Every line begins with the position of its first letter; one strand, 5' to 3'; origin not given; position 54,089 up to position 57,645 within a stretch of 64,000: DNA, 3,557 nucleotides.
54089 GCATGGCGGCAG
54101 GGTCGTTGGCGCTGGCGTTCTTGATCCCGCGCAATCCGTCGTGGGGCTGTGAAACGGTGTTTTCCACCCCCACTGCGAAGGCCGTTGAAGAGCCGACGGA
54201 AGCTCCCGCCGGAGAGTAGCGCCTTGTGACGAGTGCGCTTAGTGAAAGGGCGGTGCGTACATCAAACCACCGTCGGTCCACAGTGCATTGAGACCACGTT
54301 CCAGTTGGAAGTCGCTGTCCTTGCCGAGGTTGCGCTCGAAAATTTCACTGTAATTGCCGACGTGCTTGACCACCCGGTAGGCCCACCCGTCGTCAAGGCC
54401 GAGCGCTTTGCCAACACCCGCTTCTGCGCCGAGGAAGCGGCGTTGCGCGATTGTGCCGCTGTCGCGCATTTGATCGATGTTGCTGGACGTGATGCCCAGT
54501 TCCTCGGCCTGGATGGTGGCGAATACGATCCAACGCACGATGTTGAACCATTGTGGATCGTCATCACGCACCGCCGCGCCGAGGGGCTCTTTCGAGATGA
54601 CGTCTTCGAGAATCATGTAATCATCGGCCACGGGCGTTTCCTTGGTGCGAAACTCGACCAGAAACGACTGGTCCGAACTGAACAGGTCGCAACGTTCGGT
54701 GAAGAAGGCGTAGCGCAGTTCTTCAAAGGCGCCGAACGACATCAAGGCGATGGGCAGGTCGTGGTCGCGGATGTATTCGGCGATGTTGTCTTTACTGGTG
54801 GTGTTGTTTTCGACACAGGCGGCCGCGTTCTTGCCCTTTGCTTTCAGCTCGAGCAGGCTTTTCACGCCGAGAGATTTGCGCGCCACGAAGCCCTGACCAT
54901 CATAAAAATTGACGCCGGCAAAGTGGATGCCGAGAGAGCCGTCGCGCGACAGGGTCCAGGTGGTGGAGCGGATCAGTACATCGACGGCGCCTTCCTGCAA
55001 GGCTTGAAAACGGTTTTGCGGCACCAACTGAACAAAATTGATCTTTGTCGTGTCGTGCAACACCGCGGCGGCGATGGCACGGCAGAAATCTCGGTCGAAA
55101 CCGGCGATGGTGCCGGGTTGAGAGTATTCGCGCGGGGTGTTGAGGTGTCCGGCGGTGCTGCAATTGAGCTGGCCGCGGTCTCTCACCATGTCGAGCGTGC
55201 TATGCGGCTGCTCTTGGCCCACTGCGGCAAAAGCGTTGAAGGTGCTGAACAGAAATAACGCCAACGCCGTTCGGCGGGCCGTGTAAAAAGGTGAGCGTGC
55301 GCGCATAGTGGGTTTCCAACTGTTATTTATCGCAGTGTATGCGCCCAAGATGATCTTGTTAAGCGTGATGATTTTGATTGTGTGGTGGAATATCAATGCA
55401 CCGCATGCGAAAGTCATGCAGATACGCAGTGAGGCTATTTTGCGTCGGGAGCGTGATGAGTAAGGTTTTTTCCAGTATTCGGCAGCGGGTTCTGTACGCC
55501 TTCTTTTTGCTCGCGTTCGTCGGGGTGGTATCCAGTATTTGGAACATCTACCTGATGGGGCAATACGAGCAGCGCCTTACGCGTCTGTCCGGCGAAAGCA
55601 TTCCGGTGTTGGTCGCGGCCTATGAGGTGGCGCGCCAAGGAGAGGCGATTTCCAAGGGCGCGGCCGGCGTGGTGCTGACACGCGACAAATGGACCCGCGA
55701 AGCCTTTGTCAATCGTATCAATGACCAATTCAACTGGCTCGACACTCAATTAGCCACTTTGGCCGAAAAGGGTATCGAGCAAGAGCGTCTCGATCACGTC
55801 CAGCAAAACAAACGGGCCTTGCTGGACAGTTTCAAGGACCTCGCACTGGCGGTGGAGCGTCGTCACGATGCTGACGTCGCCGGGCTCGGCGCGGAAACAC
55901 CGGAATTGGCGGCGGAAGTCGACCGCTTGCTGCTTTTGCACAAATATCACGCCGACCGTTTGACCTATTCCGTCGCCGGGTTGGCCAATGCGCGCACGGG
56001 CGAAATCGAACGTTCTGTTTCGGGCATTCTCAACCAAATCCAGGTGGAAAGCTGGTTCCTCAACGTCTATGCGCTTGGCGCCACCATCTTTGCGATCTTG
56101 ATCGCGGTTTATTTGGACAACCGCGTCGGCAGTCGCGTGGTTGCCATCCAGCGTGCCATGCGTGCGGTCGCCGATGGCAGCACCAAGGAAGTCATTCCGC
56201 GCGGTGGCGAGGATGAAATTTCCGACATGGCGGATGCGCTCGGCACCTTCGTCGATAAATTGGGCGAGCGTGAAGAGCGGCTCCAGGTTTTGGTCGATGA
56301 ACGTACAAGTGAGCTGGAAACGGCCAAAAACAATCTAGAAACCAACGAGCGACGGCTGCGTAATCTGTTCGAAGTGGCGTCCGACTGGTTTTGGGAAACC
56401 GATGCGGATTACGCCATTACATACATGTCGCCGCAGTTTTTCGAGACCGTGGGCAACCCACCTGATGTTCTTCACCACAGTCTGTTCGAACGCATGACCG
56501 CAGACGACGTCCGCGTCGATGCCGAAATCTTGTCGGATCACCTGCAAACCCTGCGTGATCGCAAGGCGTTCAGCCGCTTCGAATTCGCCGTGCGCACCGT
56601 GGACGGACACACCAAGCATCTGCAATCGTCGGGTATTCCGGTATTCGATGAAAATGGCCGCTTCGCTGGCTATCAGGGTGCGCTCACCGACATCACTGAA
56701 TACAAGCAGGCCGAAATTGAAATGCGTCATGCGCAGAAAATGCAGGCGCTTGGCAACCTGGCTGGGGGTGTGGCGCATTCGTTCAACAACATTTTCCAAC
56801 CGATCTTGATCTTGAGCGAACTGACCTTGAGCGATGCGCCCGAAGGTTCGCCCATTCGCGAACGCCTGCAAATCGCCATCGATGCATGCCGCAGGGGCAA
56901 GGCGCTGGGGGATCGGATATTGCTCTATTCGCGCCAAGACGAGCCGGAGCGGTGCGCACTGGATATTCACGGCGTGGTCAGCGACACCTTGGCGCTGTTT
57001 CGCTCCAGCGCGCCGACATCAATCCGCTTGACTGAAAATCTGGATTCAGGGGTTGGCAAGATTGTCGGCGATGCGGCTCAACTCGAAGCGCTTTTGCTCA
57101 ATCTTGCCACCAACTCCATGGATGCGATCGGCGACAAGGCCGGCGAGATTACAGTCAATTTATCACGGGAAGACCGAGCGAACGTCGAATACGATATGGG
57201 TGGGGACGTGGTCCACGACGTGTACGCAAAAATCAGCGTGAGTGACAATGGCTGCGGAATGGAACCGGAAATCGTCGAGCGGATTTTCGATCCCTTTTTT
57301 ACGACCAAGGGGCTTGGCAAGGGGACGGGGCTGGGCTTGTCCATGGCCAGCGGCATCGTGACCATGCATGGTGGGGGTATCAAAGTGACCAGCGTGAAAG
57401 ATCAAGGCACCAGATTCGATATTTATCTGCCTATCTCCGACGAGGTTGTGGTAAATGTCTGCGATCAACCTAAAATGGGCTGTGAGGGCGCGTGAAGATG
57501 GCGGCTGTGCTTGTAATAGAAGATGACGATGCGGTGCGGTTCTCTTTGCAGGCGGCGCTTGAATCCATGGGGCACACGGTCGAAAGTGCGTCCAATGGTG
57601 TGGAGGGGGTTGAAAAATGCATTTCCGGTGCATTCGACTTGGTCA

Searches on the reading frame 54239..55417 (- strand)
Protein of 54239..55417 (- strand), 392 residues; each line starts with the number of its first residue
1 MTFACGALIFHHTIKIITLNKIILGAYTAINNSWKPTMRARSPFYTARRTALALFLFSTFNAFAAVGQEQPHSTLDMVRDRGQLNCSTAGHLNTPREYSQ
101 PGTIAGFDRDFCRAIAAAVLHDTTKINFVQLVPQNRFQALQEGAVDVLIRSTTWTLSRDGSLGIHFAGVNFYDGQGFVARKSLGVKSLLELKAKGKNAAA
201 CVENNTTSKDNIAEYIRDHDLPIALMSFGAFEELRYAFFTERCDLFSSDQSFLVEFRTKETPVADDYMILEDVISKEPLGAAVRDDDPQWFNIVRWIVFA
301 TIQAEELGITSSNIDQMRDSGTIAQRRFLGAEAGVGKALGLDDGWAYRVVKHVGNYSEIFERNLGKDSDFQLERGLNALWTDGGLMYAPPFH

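Call 56: search_protein_families(library=pfam, proteins=[window:54239-55417:-], max_evalue=0.0001)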
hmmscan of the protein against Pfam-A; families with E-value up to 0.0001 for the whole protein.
window:54239-55417:- (392 aa): 1 family
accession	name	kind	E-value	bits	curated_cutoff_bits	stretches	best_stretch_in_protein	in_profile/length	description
PF00497.25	SBP_bac_3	-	1.3e-10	41.6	26.4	1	94-300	10-115/132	Bacterial extracellular solute-binding proteins, family 3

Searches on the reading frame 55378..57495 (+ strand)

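Call 56: search_protein_families(library=pfam, proteins=[window:55378-57495:+], max_evalue=0.0001)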
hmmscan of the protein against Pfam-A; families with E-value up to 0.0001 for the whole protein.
window:55378-57495:+ (705 aa): 6 families
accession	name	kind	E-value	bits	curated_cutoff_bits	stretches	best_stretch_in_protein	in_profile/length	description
PF02518.31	HATPase_c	-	7.8e-23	81.5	26.4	1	564-686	1-109/111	Histidine kinase-, DNA gyrase B-, and HSP90-like ATPase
PF00989.32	PAS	-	3.5e-07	30.7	22.6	1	326-439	2-113/113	PAS fold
PF08448.16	PAS_4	-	4.5e-07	30.5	23.1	1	331-442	1-108/110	PAS fold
PF13426.13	PAS_9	-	4.6e-07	30.5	27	1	336-441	2-103/103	PAS domain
PF08447.18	PAS_3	-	5e-07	30.3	25.6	1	348-435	2-88/89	PAS fold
PF00672.30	HAMP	-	5e-05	24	25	0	253-295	9-51/53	HAMP domain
